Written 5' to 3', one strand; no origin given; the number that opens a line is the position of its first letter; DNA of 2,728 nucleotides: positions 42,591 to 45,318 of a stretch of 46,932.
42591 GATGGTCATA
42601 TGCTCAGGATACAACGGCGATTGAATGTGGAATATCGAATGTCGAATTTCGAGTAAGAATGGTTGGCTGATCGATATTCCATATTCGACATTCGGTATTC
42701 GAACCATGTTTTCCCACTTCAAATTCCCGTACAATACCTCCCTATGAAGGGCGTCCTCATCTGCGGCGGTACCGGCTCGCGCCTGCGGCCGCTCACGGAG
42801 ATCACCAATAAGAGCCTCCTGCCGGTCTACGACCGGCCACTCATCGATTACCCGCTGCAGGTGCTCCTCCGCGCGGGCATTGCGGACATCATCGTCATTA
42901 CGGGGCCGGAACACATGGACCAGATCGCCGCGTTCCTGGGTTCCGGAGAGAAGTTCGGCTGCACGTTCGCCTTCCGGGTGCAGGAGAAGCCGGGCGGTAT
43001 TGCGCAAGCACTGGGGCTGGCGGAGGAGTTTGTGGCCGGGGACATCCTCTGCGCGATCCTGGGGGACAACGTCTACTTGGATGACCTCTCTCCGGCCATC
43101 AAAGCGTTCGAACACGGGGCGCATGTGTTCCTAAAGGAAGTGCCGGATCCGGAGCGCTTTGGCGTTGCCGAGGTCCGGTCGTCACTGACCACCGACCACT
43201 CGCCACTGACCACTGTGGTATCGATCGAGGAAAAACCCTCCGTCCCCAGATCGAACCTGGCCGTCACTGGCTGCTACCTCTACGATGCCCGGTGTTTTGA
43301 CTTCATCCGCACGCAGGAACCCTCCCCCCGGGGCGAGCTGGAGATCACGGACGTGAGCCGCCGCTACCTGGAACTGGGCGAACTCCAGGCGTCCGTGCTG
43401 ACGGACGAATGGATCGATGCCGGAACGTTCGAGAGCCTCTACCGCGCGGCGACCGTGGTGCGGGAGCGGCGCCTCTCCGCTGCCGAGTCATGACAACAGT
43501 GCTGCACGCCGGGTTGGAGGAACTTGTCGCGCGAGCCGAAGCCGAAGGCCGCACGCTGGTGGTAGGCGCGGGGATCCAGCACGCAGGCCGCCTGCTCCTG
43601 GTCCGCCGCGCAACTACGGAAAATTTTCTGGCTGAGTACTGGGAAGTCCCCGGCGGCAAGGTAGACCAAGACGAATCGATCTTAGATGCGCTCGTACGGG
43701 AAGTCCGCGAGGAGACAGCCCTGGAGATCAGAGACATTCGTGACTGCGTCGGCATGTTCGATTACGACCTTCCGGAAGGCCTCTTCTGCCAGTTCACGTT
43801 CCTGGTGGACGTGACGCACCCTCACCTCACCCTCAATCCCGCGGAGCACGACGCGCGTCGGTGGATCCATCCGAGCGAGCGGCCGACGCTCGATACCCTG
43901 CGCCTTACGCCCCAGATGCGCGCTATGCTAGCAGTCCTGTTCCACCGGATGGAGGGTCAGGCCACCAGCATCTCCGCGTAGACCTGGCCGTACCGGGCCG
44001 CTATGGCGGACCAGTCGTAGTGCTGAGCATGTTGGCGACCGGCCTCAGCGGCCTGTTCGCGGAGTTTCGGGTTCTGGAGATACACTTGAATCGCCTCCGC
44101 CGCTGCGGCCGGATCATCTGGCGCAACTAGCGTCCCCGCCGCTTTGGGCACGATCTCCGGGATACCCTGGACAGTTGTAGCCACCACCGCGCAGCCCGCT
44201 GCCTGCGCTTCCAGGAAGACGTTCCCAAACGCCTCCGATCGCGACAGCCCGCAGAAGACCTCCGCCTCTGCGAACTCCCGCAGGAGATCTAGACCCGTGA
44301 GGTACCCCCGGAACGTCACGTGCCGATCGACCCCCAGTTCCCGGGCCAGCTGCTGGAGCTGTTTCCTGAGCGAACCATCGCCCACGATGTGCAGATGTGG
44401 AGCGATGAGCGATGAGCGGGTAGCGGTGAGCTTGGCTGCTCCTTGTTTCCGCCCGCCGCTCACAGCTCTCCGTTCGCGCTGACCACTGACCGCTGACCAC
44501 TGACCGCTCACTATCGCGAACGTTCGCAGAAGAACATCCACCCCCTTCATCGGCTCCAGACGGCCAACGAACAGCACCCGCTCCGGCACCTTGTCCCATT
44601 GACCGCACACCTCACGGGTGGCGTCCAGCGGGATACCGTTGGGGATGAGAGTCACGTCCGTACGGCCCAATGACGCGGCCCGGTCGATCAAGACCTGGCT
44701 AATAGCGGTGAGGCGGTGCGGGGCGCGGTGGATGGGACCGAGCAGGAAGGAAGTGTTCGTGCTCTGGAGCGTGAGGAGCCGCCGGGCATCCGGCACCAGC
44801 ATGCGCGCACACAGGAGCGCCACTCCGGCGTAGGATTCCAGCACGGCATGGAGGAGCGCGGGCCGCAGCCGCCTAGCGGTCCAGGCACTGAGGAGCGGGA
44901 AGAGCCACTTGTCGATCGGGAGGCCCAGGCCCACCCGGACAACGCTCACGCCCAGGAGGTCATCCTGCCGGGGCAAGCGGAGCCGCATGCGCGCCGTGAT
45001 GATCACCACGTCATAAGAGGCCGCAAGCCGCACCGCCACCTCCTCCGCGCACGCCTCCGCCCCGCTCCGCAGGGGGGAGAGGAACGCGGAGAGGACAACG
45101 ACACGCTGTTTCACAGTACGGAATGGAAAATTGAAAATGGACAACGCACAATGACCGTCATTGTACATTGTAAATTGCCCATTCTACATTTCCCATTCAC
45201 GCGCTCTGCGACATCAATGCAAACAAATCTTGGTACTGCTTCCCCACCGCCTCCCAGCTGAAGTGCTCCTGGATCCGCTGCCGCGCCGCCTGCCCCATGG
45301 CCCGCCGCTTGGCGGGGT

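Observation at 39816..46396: One heptamer family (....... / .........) is embedded in frame in four unrelated CDSs, in both orientations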

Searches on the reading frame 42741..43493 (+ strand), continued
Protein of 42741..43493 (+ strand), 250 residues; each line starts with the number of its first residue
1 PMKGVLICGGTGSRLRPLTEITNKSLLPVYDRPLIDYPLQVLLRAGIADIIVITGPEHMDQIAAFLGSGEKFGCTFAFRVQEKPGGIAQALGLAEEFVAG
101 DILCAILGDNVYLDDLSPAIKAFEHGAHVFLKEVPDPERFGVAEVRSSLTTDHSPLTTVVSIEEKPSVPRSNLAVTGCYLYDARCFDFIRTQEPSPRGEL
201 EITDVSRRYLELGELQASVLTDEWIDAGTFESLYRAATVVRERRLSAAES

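Call 14: find_encoding_contigs(protein=P0004, flank=10000, max_places=2)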
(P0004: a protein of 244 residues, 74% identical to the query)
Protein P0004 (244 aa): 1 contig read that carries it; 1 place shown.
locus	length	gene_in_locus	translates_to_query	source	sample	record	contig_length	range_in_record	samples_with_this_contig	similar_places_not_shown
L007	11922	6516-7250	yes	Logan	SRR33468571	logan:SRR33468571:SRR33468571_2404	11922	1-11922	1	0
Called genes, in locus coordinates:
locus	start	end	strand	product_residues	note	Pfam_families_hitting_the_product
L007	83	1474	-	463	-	PF13231:PMT_2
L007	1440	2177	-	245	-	PF00535:Glycos_transf_2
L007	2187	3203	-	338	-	PF00534:Glycos_transf_1, PF13692:Glyco_trans_1_4, PF13524:Glyco_trans_1_2 (weak)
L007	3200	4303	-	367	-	PF13579:Glyco_trans_4_4 (weak), PF13439:Glyco_transf_4, PF20706:GT4-conflict, PF00534:Glycos_transf_1, PF13692:Glyco_trans_1_4, PF13524:Glyco_trans_1_2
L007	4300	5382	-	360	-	PF13439:Glyco_transf_4, PF13579:Glyco_trans_4_4, PF20706:GT4-conflict, PF00534:Glycos_transf_1, PF13692:Glyco_trans_1_4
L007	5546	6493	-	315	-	PF01073:3Beta_HSD, PF01370:Epimerase, PF02719:Polysacc_synt_2, PF04321:RmlD_sub_bind, PF07993:NAD_binding_4, PF16363:GDP_Man_Dehyd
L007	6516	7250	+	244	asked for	PF00483:NTP_transferase, PF12804:NTP_transf_3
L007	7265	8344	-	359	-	PF13439:Glyco_transf_4 (weak), PF20706:GT4-conflict, PF00534:Glycos_transf_1, PF13692:Glyco_trans_1_4, PF13524:Glyco_trans_1_2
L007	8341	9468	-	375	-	PF13439:Glyco_transf_4, PF13579:Glyco_trans_4_4, PF20706:GT4-conflict (weak), PF00534:Glycos_transf_1, PF13692:Glyco_trans_1_4, PF13524:Glyco_trans_1_2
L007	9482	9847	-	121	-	PF10066:DUF2304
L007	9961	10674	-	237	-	PF00535:Glycos_transf_2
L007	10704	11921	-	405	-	?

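Call 21: find_related_loci(query=window:42744-43493:+, collection=genome_contigs, flank=10000)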
Query window:42744-43493:+ (249 aa) in genome_contigs; peptide patterns used: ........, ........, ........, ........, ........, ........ (x = any residue, [..] = any of these).
280 stretches matched a pattern; 111 encode a relative of the query (tblastn E <= 1e-3); the best 80 are kept; 80 distinct loci.
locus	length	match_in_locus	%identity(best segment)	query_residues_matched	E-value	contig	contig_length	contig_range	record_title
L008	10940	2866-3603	71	1-246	1e-119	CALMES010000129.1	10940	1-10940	MAG TPA_asm: uncultured Candidatus Peregrinibacteria bacterium isolate SRR5676444_bin.3_CONCOCT_v1.1_MAG genome assembly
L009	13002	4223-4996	69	1-243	1e-118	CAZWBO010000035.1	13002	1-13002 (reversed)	MAG TPA_asm: uncultured Candidatus Peribacteria bacterium isolate SRP286056_co3_141 genome assembly, contig: NODE_5312_l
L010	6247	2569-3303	73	1-243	1e-118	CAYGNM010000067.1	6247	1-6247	MAG TPA_asm: uncultured Candidatus Peribacteria bacterium isolate ERP113451_co5_24 genome assembly, contig: NODE_9541_le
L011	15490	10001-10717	72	1-246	1e-117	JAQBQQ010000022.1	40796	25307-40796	MAG: Candidatus Peribacteria bacterium isolate RYN_377 scaffold_2057163, whole genome shotgun sequence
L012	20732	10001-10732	69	1-244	2e-117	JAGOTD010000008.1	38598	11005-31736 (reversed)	MAG: Candidatus Peribacteraceae bacterium isolate Gw_Eff_bin_374 Gw_Eff_1817_length_38598_cov_17.812794, whole genome sh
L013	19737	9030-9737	71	1-245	2e-116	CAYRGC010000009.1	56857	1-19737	MAG TPA_asm: uncultured Candidatus Peribacteria bacterium isolate SRP278252_co2_153 genome assembly, contig: NODE_905_le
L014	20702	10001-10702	73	1-243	1e-119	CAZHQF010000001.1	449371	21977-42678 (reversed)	MAG TPA_asm: uncultured Candidatus Peribacteria bacterium isolate SRP342105_co2_105 genome assembly, contig: NODE_5_leng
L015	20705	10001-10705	70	1-244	2e-116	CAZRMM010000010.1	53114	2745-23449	MAG TPA_asm: uncultured Candidatus Peribacteria bacterium isolate binchicken_co105_226 genome assembly, contig: NODE_684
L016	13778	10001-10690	73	1-239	3e-116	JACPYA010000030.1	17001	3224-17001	MAG: Candidatus Peregrinibacteria bacterium isolate NC_groundwater_851_Pr1_B-0.1um_56_11 Montesol18_Bp1_scaffold_712373,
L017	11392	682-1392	70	1-245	8e-116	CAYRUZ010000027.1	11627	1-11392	MAG TPA_asm: uncultured Candidatus Peribacteria bacterium isolate SRP278252_co2_241 genome assembly, contig: NODE_11694_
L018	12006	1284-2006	71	1-243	3e-115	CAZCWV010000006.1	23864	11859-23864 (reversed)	MAG TPA_asm: uncultured Candidatus Peribacteria bacterium isolate SRP062349_co5_165 genome assembly, contig: NODE_598_le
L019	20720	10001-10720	67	1-242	3e-115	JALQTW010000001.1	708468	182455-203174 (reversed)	MAG: Patescibacteria group bacterium isolate DAH.36 NODE_1_length_708468_cov_7.593153, whole genome shotgun sequence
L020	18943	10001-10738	68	1-249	2e-114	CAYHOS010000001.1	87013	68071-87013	MAG TPA_asm: uncultured Candidatus Peribacteria bacterium isolate ERP119705_co14_291 genome assembly, contig: NODE_105_l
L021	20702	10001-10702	70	1-243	3e-114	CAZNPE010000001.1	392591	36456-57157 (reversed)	MAG TPA_asm: uncultured Candidatus Peribacteria bacterium isolate SRP342105_co1_493 genome assembly, contig: NODE_10_len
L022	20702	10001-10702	70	1-242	2e-114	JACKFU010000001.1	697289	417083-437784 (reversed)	MAG: Candidatus Peribacteria bacterium isolate HK-STAS-PATE-13 HK-STAS-PATE-13_1, whole genome shotgun sequence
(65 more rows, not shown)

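Call 60: predict_structure(alignment_id=A1)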
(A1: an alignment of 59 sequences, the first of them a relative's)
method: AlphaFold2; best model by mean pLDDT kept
length: 249 residues; sequences in the alignment: 59
mean_pLDDT: 91.3   pTM: 0.89
mean pLDDT of the five models: 91.3, 88.7, 86.9, 86.0, 85.0
residues with pLDDT >= 90: 197; 70-90: 29; 50-70: 18; < 50: 5
segments of 3 or more residues with pLDDT < 50: 148-152
pLDDT, mean of each block of 10 residues (from residue 1): 90 61 85 96 98 92 95 97 94 98 97 96 97 95 72 72 96 97 98 93 98 96 90 93 85
secondary structure, 60 per line:
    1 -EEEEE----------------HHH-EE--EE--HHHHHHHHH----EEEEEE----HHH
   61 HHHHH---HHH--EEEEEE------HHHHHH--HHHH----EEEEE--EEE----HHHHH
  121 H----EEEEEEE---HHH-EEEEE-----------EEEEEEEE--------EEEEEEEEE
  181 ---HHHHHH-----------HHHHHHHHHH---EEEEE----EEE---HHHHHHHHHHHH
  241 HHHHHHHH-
elements in order: E2-6 H35-43 E48-53 H58-65 E74-79 H86-91 H94-97 E102-106 E109-111 H116-121 E126-132 E140-144 E156-163 E172-180 H184-189 H201-210 E214-218 E223-225 H229-248
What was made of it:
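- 43183..43215 (+): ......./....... array, 4.7 units, inside rmlA (a plus-strand gene). It encodes residues 145-157 (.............). Unit 3 is CTCGCCA, which removes the in-frame TGA that a perfect array would create. In the AF2 model it is the tip of the beta-hairpin E140-144/E156-163, with pLDDT below 50 at residues 148-152 (call 60).
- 42744..43493 (+): rmlA, glucose-1-phosphate thymidylyltransferase, short form; host gene. AF2 mean pLDDT 91.3 (call 60).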

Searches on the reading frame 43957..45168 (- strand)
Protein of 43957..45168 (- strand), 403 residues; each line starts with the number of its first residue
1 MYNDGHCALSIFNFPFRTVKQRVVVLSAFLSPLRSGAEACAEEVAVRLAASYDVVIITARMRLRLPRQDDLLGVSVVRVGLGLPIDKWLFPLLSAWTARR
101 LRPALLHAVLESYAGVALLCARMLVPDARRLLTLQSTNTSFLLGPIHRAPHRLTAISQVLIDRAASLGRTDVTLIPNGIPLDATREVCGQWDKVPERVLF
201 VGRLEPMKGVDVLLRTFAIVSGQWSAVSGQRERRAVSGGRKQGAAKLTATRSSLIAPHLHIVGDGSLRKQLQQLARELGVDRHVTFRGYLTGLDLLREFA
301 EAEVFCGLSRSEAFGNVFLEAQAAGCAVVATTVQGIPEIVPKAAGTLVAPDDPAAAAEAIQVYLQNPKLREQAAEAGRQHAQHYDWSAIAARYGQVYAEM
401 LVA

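Call 7: search_protein_families(library=pfam, proteins=[window:43957-45168:-], max_evalue=0.001)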
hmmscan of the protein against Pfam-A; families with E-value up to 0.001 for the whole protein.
window:43957-45168:- (403 aa): 5 families
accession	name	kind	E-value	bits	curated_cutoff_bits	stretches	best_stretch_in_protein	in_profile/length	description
PF00534.26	Glycos_transf_1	-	2.4e-33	115.5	26.4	1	193-379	13-171/172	Glycosyl transferases group 1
PF13692.12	Glyco_trans_1_4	-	4.7e-30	105.1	27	1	197-366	3-142/142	Glycosyl transferases group 1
PF13524.12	Glyco_trans_1_2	-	3.7e-11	43.6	25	1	258-391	16-140/144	Glycosyl transferase-like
PF13439.12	Glyco_transf_4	-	2.9e-08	34.4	28.5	1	35-182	2-169/170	Glycosyltransferase Family 4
PF20706.3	GT4-conflict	-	1.7e-07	31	26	1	192-391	194-383/385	Family 4 Glycosyltransferase in conflict systems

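Call 34: search_solved_structures(query=window:43957-45093:-, show_alignments=2, max_evalue=1e-8)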
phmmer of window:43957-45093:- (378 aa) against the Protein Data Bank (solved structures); distinct sequences matched with E-value up to 1e-8: 14.
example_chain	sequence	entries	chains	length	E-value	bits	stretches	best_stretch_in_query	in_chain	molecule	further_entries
6kih_A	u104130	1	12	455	6.1e-17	64.7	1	238-377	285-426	Tll1590 protein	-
3c4q_A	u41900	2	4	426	8.8e-16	60.9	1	246-374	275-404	Predicted glycosyltransferases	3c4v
3c48_A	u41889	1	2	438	9.5e-16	60.8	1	246-374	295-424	Predicted glycosyltransferases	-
4n9w_A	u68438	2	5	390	5e-13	51.8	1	236-373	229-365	GDP-mannose-dependent alpha-(1-2)-phosphatidylinositol mannosyltransferase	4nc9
2gej_A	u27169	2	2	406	5.8e-13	51.6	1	236-373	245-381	PHOSPHATIDYLINOSITOL MANNOSYLTRANSFERASE (PimA)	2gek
3oka_A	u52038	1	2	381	4.2e-12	48.8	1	233-367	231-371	GDP-mannose-dependent alpha-(1-6)-phosphatidylinositol monomannoside mannosyltransferase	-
3okc_A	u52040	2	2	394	4.6e-12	48.6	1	233-367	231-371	GDP-mannose-dependent alpha-(1-6)-phosphatidylinositol monomannoside mannosyltransferase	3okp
5d00_A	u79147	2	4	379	9.3e-11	44.3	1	233-375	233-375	N-acetyl-alpha-D-glucosaminyl L-malate synthase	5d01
5i45_A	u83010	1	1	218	1.2e-10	44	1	240-354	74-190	Glycosyl transferases group 1 family protein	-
7ec7_A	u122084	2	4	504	1.4e-10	43.8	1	233-370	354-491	Glycosyl transferase, group 1 family protein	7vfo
7ec1_A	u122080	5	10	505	1.4e-10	43.8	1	233-370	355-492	Glycosyl transferase, group 1 family protein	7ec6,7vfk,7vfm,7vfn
7ec3_A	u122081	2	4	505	1.4e-10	43.8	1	233-370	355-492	Glycosyl transferase, group 1 family protein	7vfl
2jjm_A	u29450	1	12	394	1.1e-09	40.8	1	231-376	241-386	GLYCOSYL TRANSFERASE, GROUP 1 FAMILY PROTEIN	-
3mbo_A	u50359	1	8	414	1.2e-09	40.7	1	231-376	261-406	Glycosyltransferase, group 1 family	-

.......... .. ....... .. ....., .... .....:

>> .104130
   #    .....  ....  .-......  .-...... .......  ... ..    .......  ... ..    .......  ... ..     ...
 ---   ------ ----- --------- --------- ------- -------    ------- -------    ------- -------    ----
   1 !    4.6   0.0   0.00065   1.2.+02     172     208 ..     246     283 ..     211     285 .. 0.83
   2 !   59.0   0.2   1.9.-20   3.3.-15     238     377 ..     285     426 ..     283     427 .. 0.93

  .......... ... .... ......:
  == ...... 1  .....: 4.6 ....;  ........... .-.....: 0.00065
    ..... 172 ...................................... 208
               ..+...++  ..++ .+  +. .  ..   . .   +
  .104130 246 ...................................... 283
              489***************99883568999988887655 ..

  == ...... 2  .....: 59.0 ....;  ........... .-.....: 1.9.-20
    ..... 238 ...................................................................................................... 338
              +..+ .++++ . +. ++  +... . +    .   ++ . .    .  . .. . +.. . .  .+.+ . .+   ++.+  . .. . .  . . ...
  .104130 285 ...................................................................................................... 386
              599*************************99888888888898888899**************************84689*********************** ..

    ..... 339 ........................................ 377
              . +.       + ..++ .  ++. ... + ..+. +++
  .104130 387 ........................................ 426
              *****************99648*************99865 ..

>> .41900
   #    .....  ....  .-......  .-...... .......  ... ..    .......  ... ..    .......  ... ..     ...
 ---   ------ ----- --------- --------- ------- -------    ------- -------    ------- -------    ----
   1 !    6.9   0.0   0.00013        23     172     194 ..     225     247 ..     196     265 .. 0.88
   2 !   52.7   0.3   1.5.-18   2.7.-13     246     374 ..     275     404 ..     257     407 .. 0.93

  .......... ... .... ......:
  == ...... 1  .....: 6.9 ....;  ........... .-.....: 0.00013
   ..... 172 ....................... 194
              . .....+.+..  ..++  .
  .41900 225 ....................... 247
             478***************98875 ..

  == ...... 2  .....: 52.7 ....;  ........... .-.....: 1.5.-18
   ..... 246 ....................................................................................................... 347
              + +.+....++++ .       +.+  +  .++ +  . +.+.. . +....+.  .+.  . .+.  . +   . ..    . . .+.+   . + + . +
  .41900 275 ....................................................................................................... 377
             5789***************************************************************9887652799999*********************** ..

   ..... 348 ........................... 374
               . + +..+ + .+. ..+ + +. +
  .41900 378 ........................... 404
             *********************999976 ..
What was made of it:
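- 44479..44513 (+): CTGACCR array, about 4-5 units, inside GT4_8 (a minus-strand gene). It encodes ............, between helix C-alpha-1 and the LHIVGDG strand. PDB and Pfam alignments break at this point (calls 7, 34).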

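Call 55: find_homologous_proteins(query=window:43957-45093:-, max_evalue=1e-30)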
Query window:43957-45093:- (378 aa): 671 proteins with E <= 1e-30 among 8000 candidates; the best 120 are listed.
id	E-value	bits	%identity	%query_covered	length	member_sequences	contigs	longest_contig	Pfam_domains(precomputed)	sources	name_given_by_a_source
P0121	5.9e-242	820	100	100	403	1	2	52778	PF00534.27,PF13524.13,PF13439.13,PF20706.4,PF13692.13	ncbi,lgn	-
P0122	6.8e-152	523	66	100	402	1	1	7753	PF00534.27,PF13524.13,PF13439.13,PF20706.4,PF13692.13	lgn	-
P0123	2.5e-150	518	67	99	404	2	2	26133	PF00534.27,PF13579.13,PF13524.13,PF13439.13,PF20706.4,PF13692.13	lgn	-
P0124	4.0e-119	416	54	99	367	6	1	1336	PF00534.27,PF13524.13,PF13439.13,PF20706.4,PF13692.13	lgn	-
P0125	3.0e-116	406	55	99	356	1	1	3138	PF00534.27,PF13579.13,PF13524.13,PF13439.13,PF20706.4,PF13692.13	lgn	-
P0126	2.3e-113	397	55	98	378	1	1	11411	PF00534.27,PF13579.13,PF13524.13,PF13439.13,PF20706.4,PF13692.13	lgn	-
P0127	6.0e-112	392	52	98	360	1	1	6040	PF00534.27,PF13524.13,PF13439.13,PF20706.4,PF13692.13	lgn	-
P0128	6.4e-112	392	55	99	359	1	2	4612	PF00534.27,PF13579.13,PF13524.13,PF13439.13,PF20706.4,PF13692.13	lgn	-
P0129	2.2e-111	390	52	98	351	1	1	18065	PF00534.27,PF13579.13,PF13439.13,PF20706.4,PF13692.13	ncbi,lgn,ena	-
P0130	3.8e-111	389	53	100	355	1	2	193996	PF00534.27,PF13579.13,PF13524.13,PF13439.13,PF20706.4,PF13692.13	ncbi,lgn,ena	-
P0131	4.0e-111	389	55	98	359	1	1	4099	PF00534.27,PF13524.13,PF13439.13,PF20706.4,PF13692.13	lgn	-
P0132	4.4e-111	389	54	100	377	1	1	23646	PF00534.27,PF13524.13,PF13439.13,PF20706.4,PF13692.13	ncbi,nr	ncbi:glycosyltransferase family 4 protein [Candidatus Peregrinibacteria bacterium]|nr:glycosyltransf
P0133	4.9e-111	389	52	99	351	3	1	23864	PF00534.27,PF13579.13,PF13524.13,PF13439.13,PF13692.13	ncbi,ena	-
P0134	1.1e-110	388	54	99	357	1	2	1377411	PF00534.27,PF13524.13,PF13439.13,PF13692.13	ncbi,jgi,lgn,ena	ncbi:MAG: glycosyltransferase family 4 protein [Candidatus Peribacteraceae bacterium]|jgi:glycosyltr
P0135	1.4e-110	388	54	98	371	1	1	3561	PF00534.27,PF13579.13,PF13524.13,PF13439.13,PF20706.4,PF13692.13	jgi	jgi:glycosyltransferase involved in cell wall biosynthesis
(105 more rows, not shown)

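Call 66: predict_structure(alignment_id=A2)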
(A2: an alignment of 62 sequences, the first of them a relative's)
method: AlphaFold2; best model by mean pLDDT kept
length: 403 residues; sequences in the alignment: 62
mean_pLDDT: 92.5   pTM: 0.88
mean pLDDT of the five models: 92.5, 92.2, 92.2, 92.2, 92.1
residues with pLDDT >= 90: 335; 70-90: 35; 50-70: 25; < 50: 8
segments of 3 or more residues with pLDDT < 50: 1-4
pLDDT, mean of each block of 10 residues (from residue 1): 48 67 98 89 98 98 98 98 97 98 98 96 98 90 96 96 96 97 97 98 95 98 90 78 56 82 97 98 97 97 97 86 98 93 97 98 97 98 98 98 92
secondary structure, 60 per line:
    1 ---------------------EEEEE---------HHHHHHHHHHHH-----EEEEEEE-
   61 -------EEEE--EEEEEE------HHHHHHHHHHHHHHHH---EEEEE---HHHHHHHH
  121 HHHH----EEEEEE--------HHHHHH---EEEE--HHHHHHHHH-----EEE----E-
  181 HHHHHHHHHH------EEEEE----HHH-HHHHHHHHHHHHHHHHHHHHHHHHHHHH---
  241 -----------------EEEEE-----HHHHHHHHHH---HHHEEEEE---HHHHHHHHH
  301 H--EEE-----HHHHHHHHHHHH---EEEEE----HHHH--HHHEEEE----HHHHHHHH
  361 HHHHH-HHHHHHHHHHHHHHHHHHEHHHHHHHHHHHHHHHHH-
elements in order: E22-26 H36-47 E53-59 E68-71 E74-79 H86-101 E105-109 H113-124 E129-134 H143-148 E152-155 H158-166 E172-174 H181-190 E197-201 H210-237 E258-262 H268-277 E284-288 H292-301 E304-306 H312-323 E327-331 H336-339 E345-348 H353-365 H367-384 H386-402
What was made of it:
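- The AF2 models place the arrays on the protein surface (calls 60, 66).
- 44479..44513 (+): The AF2 model places it on a helix extension, H210-237 (call 66).
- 43957..45168 (-): GT4_8, a GT4 glycosyltransferase and host gene. Its start is probably the GTG at 45114. AF2 mean pLDDT 92.5 (call 66).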
